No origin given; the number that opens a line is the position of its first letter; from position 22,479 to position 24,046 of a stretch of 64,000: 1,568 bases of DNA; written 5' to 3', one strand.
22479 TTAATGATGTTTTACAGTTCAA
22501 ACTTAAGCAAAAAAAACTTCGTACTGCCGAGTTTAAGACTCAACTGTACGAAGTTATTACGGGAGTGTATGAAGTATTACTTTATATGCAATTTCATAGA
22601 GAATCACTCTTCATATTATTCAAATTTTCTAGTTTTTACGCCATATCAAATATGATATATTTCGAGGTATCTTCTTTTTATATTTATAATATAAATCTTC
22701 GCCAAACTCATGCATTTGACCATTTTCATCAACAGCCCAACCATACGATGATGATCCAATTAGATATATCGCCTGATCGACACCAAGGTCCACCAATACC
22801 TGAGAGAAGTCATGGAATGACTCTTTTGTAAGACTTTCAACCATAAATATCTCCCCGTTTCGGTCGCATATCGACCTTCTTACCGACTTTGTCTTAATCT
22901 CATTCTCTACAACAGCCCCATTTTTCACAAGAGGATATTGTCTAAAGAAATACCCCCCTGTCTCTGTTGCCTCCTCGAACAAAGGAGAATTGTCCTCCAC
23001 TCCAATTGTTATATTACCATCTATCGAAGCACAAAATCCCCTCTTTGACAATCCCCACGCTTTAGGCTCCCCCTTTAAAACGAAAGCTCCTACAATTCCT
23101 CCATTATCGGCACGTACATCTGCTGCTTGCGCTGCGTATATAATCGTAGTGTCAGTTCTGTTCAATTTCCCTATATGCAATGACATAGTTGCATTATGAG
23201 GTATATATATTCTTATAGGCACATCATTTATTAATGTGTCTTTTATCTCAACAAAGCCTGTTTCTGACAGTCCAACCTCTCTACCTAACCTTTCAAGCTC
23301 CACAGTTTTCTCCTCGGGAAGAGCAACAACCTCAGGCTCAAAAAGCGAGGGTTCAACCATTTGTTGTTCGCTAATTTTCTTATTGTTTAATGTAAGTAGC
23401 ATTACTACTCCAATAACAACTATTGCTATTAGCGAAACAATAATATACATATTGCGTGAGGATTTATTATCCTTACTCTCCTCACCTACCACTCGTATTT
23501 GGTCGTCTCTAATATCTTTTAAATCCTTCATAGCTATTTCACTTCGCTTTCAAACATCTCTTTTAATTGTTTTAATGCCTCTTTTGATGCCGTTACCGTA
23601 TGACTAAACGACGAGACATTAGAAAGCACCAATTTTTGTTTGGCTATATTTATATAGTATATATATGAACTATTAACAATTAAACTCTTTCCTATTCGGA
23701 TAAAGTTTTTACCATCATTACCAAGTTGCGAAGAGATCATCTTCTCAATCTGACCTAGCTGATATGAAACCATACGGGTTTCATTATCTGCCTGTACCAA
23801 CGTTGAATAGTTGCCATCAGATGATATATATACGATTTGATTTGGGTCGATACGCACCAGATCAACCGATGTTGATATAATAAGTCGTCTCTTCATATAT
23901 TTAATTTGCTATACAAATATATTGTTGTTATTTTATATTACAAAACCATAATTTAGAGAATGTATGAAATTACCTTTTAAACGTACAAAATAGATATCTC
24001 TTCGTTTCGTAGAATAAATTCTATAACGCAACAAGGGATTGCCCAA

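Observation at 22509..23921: LytTR-only regulator translationally coupled to a membrane-anchored NAGPA-like pseudo-enzyme: an LRS-type sensory pair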

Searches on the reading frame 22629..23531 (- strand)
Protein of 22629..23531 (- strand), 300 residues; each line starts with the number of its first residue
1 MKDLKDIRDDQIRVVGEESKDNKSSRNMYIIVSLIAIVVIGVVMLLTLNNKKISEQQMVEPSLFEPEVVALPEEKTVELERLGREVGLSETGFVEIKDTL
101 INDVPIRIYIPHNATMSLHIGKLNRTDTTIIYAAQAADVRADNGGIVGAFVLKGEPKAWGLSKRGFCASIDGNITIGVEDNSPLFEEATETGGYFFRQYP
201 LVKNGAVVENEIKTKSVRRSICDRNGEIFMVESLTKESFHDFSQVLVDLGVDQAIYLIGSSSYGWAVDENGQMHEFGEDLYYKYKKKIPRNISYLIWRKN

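Call 3: search_protein_families(library=pfam, proteins=[window:22629-23531:-], max_evalue=1)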
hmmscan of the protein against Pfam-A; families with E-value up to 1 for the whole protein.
window:22629-23531:- (300 aa): 6 families
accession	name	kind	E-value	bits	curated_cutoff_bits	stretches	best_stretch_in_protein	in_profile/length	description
PF09992.14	NAGPA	-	5.6e-05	23.9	25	1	159-272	35-149/169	Phosphodiester glycosidase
PF20077.4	CcmD_alt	-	0.0043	17.5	23.5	1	23-54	27-58/61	CcmD family protein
PF23981.1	DUF7305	-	0.027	14.8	27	1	106-153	121-166/185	Domain of unknown function (DUF7305)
PF13273.12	DUF4064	-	0.043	14.5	32.1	0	27-53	61-87/102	Protein of unknown function (DUF4064)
PF20082.4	DUF6476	-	0.082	13.3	24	1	30-77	12-55/91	Family of unknown function (DUF6476)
PF23745.1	ANK_LRRK2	-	0.2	11.9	27.5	1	201-241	50-90/130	LRRK2 ANK repeat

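Call 4: search_protein_families(library=ncbifam, proteins=[window:22629-23531:-], max_evalue=1)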
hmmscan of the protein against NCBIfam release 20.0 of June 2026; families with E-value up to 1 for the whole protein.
window:22629-23531:- (300 aa): 2 families
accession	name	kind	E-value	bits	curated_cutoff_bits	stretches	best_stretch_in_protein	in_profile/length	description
NF006906.0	PRK09400.1-1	equivalog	0.056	13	95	1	4-44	10-50/62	preprotein translocase subunit SecE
TIGR00753.1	undec_PP_bacA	equivalog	0.077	12.7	217.5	1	3-56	57-110/255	undecaprenyl-diphosphatase UppP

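Call 5: find_homologous_proteins(query=window:22629-23531:-)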
Query window:22629-23531:- (300 aa): 4063 proteins with E <= 0.001 among 5461 candidates; the best 120 are listed.
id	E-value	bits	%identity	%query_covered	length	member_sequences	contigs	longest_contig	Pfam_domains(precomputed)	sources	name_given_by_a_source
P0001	3.2e-194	662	100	100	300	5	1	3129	-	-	-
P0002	1.5e-128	446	66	100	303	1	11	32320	-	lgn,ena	-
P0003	2.5e-128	446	67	100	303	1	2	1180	-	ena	-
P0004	4.4e-128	445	66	100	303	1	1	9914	-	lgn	-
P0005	5.5e-128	444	66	100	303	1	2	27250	-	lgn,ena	-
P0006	7.1e-128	444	66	100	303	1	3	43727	-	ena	-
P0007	8.2e-128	444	67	100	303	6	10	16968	-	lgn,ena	-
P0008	4.1e-127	442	67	100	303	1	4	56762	-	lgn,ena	-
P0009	4.1e-127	442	67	100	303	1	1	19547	-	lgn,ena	-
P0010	4.2e-127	442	66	100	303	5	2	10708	-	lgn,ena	-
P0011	5.1e-127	441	62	100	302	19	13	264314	-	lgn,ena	-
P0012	1.1e-126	440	66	100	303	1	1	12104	-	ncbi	-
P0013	1.1e-126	440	65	100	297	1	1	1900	-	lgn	-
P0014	1.4e-126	440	64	100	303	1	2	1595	-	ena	-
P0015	1.9e-126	439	64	100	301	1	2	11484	-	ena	-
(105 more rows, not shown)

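Call 8: find_encoding_contigs(protein=P0011, flank=6000, max_places=4)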
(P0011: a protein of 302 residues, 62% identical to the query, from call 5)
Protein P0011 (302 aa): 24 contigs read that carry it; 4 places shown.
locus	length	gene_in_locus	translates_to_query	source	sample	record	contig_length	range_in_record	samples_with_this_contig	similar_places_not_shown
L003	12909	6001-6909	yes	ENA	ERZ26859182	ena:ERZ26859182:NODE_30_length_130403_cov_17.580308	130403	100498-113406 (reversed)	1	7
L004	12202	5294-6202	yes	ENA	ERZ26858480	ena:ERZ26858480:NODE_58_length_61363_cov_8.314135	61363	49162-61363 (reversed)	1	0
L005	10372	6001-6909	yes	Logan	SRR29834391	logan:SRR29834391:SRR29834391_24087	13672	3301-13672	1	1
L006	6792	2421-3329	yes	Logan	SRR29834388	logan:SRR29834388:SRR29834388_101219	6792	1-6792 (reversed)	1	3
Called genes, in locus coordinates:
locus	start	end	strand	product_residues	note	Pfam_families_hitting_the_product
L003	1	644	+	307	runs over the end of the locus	-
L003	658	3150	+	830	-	PF00012:HSP70, PF06723:MreB_Mbl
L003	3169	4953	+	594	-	PF00069:Pkinase, PF07714:PK_Tyr_Ser-Thr, PF00004:AAA, PF17862:AAA_lid_3 (weak)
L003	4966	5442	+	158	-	-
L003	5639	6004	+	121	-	PF04397:LytTR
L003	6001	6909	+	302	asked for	-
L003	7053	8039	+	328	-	-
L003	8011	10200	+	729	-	-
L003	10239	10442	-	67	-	-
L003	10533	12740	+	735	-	PF17764:PriA_3primeBD (faint), PF04851:ResIII, PF00270:DEAD, PF18319:Zn_ribbon_PriA, PF00271:Helicase_C, PF18074:PriA_C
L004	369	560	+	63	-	-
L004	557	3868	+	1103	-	PF14903:WG_beta_rep (faint)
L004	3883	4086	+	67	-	-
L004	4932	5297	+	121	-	PF04397:LytTR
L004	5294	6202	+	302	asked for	-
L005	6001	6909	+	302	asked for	-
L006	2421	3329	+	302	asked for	-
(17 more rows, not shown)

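Call 9: search_solved_structures(query=window:22629-23531:-, max_evalue=1, show_alignments=2)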
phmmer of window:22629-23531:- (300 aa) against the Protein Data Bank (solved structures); distinct sequences matched with E-value up to 1: 0.

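Call 14: find_related_loci(query=window:22629-23531:-, collection=genome_contigs, flank=6000)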
Query window:22629-23531:- (300 aa) in genome_contigs; peptide patterns used: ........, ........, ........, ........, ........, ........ (x = any residue, [..] = any of these).
62 stretches matched a pattern; 21 encode a relative of the query (tblastn E <= 1e-3); 21 distinct loci.
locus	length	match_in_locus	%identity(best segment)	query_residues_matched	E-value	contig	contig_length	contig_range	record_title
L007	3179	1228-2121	62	1-299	9e-131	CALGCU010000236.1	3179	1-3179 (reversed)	MAG TPA_asm: uncultured Bacteroidales bacterium isolate SRR6425794_bin.111_CONCOCT_v1.1_MAG genome assembly, contig: ERZ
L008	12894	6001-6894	62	1-299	6e-125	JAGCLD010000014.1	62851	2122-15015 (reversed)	MAG: Paludibacteraceae bacterium isolate RGIG9891 Yak_Rectum-4__c267427, whole genome shotgun sequence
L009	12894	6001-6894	62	1-299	3e-124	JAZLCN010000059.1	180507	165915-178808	MAG: Prevotella sp. isolate T1900045049_TC20190042.MAGScoT_cleanbin_000010 SGB_4516_k141_872240, whole genome shotgun se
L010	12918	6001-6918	59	1-300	9e-115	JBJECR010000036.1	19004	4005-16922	MAG: Muribaculaceae bacterium isolate LOHA43_bin.022 NODE_1519_length_19004_cov_16.267138, whole genome shotgun sequence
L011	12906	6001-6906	57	5-299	1e-113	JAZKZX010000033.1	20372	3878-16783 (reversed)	MAG: Bacteroidaceae bacterium isolate T1900045082_TC20190076.MAGScoT_cleanbin_000029 SGB_4668_k141_1892085, whole genome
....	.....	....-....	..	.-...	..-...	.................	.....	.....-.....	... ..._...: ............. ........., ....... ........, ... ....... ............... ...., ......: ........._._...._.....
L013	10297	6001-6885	56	6-298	1e-109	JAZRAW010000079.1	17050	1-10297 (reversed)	MAG: Alistipes sp. isolate T1900045135_TC20190129.MAGScoT_cleanbin_000023 SGB_4892_k141_1010506, whole genome shotgun se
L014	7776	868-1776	55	5-299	2e-108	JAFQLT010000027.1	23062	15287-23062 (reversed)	MAG: Bacteroidaceae bacterium isolate RGIG1935 Goat_Cecum.Co__c661802, whole genome shotgun sequence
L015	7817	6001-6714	64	60-299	2e-108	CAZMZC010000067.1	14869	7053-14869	MAG TPA_asm: uncultured Bacteroidaceae bacterium isolate SRP315200_co1_459 genome assembly, contig: NODE_8152_length_148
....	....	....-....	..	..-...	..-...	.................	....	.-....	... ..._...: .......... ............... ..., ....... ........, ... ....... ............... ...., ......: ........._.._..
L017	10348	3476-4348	55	11-299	2e-106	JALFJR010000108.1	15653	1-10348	MAG: Parabacteroides sp. isolate SUG742 k141_252914, whole genome shotgun sequence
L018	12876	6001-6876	55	1-299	2e-105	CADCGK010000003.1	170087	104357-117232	MAG: uncultured Bacteroidia bacterium isolate RUG14627 genome assembly, contig: RUG14627_asm_3, whole genome shotgun seq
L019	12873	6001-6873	55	5-299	3e-103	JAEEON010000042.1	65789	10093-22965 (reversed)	MAG: Bacteroidales bacterium isolate Tb.RUG.288 NODE_3710441_length_65789_cov_2.514255, whole genome shotgun sequence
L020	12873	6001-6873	55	1-298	2e-102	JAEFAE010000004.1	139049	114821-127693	MAG: Bacteroidales bacterium isolate Tb.RUG.487 NODE_235_length_139049_cov_19.893321, whole genome shotgun sequence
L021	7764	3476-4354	55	1-298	8e-102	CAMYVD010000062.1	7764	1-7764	MAG TPA_asm: uncultured Bacteroidales bacterium isolate SRR10912534_bin.43_metaWRAP_v1.3_MAG genome assembly, contig: ER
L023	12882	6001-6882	53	5-298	2e-101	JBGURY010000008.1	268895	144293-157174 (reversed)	MAG: Candidatus Limimorpha sp. isolate ruminal_MAG_105 ruminal_MAG_105_contig_0008, whole genome shotgun sequence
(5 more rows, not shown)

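Call 22: search_protein_representatives(protein=window:22629-23531:-)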
Query: 300 residues. Proteins with E-value up to 0.001 (for the whole library): 520; up to 1e-10: 374; up to 1e-30: 252. The best 150 are listed.
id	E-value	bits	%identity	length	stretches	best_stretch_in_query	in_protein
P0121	6.7e-102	357.2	56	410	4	131-272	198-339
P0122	1.7e-94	332.9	56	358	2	35-299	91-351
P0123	2.1e-91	322.7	62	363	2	89-299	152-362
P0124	2.8e-90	319.0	54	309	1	2-299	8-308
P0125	6.8e-90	317.8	73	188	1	116-300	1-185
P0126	5.5e-89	314.8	57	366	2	62-299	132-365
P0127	5.1e-85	301.8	49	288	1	1-298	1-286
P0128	2.0e-84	299.8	51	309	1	5-299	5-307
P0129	5.3e-82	291.9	51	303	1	4-299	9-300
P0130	2.4e-80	286.4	60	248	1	79-283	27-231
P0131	3.2e-80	286.0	49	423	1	20-299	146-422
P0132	1.4e-79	283.9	50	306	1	1-299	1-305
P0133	4.4e-78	279.0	54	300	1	23-299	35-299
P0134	9.6e-78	277.9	53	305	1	5-298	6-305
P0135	3.3e-77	276.1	50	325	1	4-299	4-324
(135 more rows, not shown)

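Call 69: search_protein_families(library=pfam, proteins=[L010:7101-12548:+, L014:1920-2453:+, L023:7031-8647:+, L017:1212-2855:-], max_evalue=0.01)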
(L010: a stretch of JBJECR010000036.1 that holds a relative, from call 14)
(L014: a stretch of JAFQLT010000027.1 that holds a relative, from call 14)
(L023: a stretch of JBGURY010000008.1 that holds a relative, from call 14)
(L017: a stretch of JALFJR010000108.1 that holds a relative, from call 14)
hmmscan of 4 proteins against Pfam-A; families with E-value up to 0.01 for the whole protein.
L010:7101-12548:+ (1816 aa): 8 families
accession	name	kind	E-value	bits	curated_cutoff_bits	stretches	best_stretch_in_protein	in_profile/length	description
PF07703.20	A2M_BRD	-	8.4e-18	65.5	22.7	1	971-1112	3-140/140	Alpha-2-macroglobulin bait region domain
PF17962.7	bMG6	-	2.2e-16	60.5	23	1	845-951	9-112/112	Bacterial macroglobulin domain 6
PF01835.25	MG2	-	7.7e-16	58.7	32.8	1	609-700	1-95/96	MG2 domain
PF11974.14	bMG3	-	1.4e-13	51.1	34.9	1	508-602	1-101/103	Bacterial alpha-2-macroglobulin MG3 domain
PF17972.7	bMG5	-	2.6e-11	44.4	26.5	1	708-820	2-114/127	Bacterial Alpha-2-macroglobulin MG5 domain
PF17973.7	bMG10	-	1.2e-08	35.7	26.2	1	1687-1800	1-129/131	Bacterial Alpha-2-macroglobulin MG10 domain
PF00207.28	A2M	-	4.4e-07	30.1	21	1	1185-1262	13-91/92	Alpha-2-macroglobulin family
PF21142.3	A2M_bMG2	-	0.0013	19.1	25.5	1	333-385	5-63/119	Bacterial alpha-2 macroglobulin MG2 domain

L014:1920-2453:+ (178 aa): 13 families
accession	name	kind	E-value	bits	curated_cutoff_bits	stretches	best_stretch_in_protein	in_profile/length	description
PF07719.23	TPR_2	-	2.3e-13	49.6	27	1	61-93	1-33/34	Tetratricopeptide repeat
PF00515.34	TPR_1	-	1.8e-11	43.8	27.8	1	62-89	2-29/34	Tetratricopeptide repeat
PF14559.12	TPR_19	-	5.1e-08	33.6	25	1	37-93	1-57/68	Tetratricopeptide repeat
PF13428.12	TPR_14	-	4.8e-07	30.3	23.5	0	35-69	9-43/44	Tetratricopeptide repeat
PF13371.12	TPR_9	-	7.6e-06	26.3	35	0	70-136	4-65/73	Tetratricopeptide repeat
PF13431.12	TPR_17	-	5.5e-05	23.6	24.4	1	50-80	2-32/34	Tetratricopeptide repeat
PF13424.12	TPR_12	-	9.7e-05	22.9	30.1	0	66-130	8-75/77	Tetratricopeptide repeat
PF13181.12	TPR_8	-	0.00015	22.1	25.7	0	146-173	6-33/34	Tetratricopeptide repeat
PF13432.12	TPR_16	-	0.00025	21.9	32.7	1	31-88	1-58/65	Tetratricopeptide repeat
PF12895.13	ANAPC3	-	0.0017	19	27.2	1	51-123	12-79/82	Anaphase-promoting complex, cyclosome, subunit 3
PF12569.14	NatA_aux_su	-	0.003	17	33.3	0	56-94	185-225/515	N-terminal acetyltransferase A, auxiliary subunit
PF23914.1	TPR_CcmH_CycH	-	0.0061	16.8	42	0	53-133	42-120/158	Cytochrome c-type biogenesis protein H TPR domain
PF25058.1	ARM_TT21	-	0.0071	16.7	27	0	103-154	10-63/155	Tetratricopeptide repeat protein 21 ARM repeat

L023:7031-8647:+ (539 aa): 1 family
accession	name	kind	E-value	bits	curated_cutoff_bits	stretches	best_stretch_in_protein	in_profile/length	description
PF14903.11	WG_beta_rep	-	5.2e-45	151.5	25.6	4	46-80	1-35/35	WG containing repeat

L017:1212-2855:- (548 aa): 20 families
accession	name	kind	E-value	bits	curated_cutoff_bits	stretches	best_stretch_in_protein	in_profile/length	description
PF07719.23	TPR_2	-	1.2e-40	134.7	27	3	405-435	1-31/34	Tetratricopeptide repeat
PF00515.34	TPR_1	-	5.9e-36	121.3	27.8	5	405-434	1-30/34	Tetratricopeptide repeat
PF13181.12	TPR_8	-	2.1e-34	115.1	25.7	2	405-434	1-30/34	Tetratricopeptide repeat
PF13432.12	TPR_16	-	3.7e-23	82.1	32.7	3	109-170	3-64/65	Tetratricopeptide repeat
PF14559.12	TPR_19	-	1.8e-21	76.6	25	2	283-344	4-66/68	Tetratricopeptide repeat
PF13424.12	TPR_12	-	1.3e-19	70.6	30.1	2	306-365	5-73/77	Tetratricopeptide repeat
PF13431.12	TPR_17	-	2.3e-18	65.3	24.4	1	395-426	3-34/34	Tetratricopeptide repeat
PF13371.12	TPR_9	-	4.9e-18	65.3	35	2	112-170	4-62/73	Tetratricopeptide repeat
PF13428.12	TPR_14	-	1.5e-16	59.7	23.5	0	106-146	4-44/44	Tetratricopeptide repeat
PF13174.12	TPR_6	-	1.2e-14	54.3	26.3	0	406-433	1-28/33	Tetratricopeptide repeat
PF13414.12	TPR_11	-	5.3e-11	42.5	26.8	2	385-419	8-42/42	TPR repeat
PF13374.12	TPR_10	-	2.5e-10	40.5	27.5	0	405-434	2-31/42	Tetratricopeptide repeat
PF12895.13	ANAPC3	-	7.9e-10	39.3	27.2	1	284-362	3-81/82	Anaphase-promoting complex, cyclosome, subunit 3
PF25063.1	ARM_TT21_C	-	8.9e-09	36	35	1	275-329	133-190/209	Tetratricopeptide repeat protein 21 C-terminal ARM domain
PF23914.1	TPR_CcmH_CycH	-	1.2e-07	32.1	42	1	111-206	58-156/158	Cytochrome c-type biogenesis protein H TPR domain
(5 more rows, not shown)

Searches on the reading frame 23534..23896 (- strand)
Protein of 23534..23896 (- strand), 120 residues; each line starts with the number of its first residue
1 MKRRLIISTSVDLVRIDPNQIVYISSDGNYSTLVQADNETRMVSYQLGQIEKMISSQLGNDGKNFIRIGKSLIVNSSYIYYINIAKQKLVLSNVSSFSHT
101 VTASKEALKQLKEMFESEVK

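Call 3: search_protein_families(library=pfam, proteins=[window:23534-23896:-], max_evalue=1)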
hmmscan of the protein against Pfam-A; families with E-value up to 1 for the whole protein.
window:23534-23896:- (120 aa): 1 family
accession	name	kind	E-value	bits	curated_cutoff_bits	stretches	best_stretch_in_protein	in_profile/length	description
PF04397.21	LytTR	-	5.3e-12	46.2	22.6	1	13-115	3-97/98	LytTr DNA-binding domain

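Call 4: search_protein_families(library=ncbifam, proteins=[window:23534-23896:-], max_evalue=1)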
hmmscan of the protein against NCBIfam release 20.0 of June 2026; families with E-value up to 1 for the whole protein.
window:23534-23896:- (120 aa): 1 family
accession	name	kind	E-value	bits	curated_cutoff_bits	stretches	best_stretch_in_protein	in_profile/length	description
NF058610.1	epi_export_YydI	equivalog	0.0061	16.2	240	1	43-117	21-90/209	YydI family epipeptide exporter ATP-binding subunit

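Call 10: search_solved_structures(query=window:23534-23896:-, max_evalue=1, show_alignments=1)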
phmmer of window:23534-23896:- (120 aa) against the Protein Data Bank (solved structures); distinct sequences matched with E-value up to 1: 0.
